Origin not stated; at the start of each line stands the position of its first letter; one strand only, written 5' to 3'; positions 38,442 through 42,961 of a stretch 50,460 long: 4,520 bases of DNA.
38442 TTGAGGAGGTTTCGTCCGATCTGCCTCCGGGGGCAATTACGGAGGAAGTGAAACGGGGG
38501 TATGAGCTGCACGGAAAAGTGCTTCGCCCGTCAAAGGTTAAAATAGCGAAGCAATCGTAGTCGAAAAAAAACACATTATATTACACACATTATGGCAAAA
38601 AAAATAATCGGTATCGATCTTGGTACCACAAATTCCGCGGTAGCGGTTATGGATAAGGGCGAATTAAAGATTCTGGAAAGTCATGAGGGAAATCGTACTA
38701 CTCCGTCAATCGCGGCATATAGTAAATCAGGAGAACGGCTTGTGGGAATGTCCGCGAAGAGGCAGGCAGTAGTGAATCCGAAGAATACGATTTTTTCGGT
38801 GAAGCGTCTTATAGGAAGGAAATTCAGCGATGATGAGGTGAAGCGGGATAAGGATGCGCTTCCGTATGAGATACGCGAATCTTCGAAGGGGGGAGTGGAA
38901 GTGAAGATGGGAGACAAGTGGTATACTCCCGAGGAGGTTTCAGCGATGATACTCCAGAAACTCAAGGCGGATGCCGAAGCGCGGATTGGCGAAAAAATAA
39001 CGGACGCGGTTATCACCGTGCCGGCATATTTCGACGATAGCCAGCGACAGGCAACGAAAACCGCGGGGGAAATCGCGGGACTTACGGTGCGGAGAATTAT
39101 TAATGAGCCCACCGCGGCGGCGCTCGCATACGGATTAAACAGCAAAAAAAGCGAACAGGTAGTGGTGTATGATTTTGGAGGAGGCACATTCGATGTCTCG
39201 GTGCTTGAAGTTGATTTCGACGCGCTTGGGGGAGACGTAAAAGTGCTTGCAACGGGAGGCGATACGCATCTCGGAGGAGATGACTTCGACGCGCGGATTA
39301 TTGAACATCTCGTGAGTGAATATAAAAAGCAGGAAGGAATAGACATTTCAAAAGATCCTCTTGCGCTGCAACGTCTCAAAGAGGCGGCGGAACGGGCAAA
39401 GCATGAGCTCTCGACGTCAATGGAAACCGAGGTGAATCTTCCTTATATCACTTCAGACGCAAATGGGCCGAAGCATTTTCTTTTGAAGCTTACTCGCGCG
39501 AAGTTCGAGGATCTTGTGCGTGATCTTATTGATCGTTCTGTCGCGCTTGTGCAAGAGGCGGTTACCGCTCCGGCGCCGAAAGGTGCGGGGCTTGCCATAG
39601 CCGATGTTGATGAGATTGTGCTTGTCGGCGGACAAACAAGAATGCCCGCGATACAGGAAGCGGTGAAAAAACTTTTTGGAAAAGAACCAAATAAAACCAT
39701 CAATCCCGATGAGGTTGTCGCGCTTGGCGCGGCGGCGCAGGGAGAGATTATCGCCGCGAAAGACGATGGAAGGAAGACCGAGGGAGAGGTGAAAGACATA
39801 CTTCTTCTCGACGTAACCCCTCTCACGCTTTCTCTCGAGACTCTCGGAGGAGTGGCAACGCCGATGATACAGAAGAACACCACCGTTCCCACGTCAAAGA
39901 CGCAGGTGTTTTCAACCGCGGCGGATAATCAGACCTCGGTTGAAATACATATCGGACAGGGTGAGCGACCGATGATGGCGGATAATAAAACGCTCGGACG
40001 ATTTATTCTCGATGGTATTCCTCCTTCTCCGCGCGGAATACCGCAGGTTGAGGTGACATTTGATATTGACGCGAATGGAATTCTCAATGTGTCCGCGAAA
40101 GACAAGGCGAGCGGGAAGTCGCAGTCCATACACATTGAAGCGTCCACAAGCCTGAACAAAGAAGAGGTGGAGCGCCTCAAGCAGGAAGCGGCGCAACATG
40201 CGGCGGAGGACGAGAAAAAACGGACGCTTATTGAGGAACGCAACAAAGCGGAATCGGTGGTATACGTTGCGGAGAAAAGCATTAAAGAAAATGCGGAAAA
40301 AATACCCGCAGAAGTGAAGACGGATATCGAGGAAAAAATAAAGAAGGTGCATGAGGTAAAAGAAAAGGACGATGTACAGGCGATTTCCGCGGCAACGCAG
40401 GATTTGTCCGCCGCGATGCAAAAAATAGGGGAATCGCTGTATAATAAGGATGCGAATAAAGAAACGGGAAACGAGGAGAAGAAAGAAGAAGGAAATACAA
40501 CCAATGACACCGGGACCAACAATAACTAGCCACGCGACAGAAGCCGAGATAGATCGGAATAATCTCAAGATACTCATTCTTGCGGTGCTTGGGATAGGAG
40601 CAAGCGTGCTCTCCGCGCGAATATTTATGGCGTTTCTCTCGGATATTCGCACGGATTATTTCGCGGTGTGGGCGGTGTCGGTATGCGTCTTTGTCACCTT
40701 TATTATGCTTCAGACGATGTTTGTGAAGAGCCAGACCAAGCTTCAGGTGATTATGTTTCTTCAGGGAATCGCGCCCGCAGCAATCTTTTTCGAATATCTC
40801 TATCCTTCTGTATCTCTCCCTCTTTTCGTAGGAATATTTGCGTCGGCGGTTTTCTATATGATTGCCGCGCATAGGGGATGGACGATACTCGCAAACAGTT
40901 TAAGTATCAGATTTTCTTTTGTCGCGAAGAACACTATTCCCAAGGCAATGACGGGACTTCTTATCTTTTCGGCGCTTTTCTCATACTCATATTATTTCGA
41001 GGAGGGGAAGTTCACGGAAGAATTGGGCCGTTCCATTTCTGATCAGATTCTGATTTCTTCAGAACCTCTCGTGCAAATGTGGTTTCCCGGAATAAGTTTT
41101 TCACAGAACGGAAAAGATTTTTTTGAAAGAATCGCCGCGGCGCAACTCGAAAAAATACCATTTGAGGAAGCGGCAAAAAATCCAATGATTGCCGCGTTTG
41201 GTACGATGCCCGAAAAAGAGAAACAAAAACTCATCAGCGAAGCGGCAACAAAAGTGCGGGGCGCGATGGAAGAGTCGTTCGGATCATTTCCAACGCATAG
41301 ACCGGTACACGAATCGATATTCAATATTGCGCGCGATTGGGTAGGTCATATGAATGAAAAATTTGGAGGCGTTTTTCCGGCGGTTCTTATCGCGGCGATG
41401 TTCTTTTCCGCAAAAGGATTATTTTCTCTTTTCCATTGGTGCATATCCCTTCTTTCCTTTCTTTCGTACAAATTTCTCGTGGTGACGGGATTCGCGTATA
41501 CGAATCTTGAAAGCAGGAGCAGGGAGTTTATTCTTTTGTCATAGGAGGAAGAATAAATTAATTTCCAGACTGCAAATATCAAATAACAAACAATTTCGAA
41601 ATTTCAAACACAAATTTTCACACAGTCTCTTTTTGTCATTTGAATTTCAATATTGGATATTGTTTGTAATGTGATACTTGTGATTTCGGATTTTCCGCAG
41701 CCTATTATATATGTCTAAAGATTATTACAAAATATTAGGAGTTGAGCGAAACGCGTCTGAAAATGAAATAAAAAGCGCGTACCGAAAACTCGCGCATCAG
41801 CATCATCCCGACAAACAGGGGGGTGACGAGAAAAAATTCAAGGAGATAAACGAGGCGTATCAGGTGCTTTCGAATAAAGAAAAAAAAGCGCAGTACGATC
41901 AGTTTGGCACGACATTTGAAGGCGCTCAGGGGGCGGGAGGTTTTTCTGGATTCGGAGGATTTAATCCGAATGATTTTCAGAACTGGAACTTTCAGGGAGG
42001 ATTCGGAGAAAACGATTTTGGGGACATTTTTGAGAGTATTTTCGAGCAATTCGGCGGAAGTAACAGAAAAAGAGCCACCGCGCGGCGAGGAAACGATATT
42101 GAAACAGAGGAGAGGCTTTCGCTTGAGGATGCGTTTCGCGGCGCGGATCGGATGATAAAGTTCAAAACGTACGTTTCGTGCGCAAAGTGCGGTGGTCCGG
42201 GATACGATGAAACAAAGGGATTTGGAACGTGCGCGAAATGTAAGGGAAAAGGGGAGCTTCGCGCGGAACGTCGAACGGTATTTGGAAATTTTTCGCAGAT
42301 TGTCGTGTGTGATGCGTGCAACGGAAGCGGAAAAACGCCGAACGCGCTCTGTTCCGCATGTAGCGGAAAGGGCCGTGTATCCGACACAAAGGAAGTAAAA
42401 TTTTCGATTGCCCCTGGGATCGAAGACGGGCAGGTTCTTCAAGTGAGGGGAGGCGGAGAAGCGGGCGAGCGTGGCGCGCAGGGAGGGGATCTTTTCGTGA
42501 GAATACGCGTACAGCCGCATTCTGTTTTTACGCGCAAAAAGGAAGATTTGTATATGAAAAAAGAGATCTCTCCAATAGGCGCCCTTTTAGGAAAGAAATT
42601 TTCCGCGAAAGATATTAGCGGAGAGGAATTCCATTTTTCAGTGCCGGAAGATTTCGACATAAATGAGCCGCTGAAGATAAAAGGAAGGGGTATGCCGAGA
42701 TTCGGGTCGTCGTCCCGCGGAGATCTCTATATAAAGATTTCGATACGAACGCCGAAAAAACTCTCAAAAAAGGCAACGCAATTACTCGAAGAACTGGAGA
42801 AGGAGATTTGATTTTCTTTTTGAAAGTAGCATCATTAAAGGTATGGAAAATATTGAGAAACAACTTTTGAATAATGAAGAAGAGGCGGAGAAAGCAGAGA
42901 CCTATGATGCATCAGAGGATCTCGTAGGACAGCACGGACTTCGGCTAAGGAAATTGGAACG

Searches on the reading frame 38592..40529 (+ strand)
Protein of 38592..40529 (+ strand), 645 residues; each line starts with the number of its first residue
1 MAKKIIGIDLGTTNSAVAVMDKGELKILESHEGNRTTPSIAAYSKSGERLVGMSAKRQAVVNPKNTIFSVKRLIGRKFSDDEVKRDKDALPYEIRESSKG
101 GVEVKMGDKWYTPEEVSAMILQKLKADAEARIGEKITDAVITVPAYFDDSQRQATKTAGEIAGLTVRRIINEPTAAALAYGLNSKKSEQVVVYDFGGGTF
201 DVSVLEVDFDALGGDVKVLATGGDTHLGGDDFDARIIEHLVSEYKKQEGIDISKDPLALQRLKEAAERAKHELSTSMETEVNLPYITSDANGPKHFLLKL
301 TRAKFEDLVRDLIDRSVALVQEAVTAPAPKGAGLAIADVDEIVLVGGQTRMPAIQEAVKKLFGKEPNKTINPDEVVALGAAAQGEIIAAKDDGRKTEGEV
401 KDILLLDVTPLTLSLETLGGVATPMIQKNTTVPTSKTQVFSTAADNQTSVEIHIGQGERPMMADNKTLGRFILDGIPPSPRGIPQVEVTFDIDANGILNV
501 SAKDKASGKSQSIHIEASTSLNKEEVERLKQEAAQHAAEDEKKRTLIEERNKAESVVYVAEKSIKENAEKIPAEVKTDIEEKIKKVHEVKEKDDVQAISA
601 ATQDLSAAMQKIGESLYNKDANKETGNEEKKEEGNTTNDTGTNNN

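Call 73: search_protein_families(library=pfam, proteins=[window:38592-40529:+], max_evalue=0.00001)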
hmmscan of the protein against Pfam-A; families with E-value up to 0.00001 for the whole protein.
window:38592-40529:+ (645 aa): 2 families
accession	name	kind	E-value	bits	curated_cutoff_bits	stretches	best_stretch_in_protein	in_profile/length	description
PF00012.26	HSP70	-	1.3e-240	800.2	20.6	1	5-617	1-598/599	Hsp70 protein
PF06723.19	MreB_Mbl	-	4.8e-14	52.4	27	1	119-383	76-318/327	MreB/Mbl protein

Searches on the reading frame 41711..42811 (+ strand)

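Call 73: search_protein_families(library=pfam, proteins=[window:41711-42811:+], max_evalue=0.00001)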
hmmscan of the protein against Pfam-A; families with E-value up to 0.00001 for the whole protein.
window:41711-42811:+ (366 aa): 3 families
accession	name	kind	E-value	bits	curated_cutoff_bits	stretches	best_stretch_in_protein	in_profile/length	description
PF01556.23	DnaJ_C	-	8.1e-36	123.8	26.6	1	130-348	1-152/152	DnaJ C terminal domain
PF00226.36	DnaJ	-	2e-25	89.1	27.8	1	4-63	1-63/63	DnaJ domain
PF00684.25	DnaJ_CXXCXGXG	-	3.3e-11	43.7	32.7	1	157-221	1-65/65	DnaJ central domain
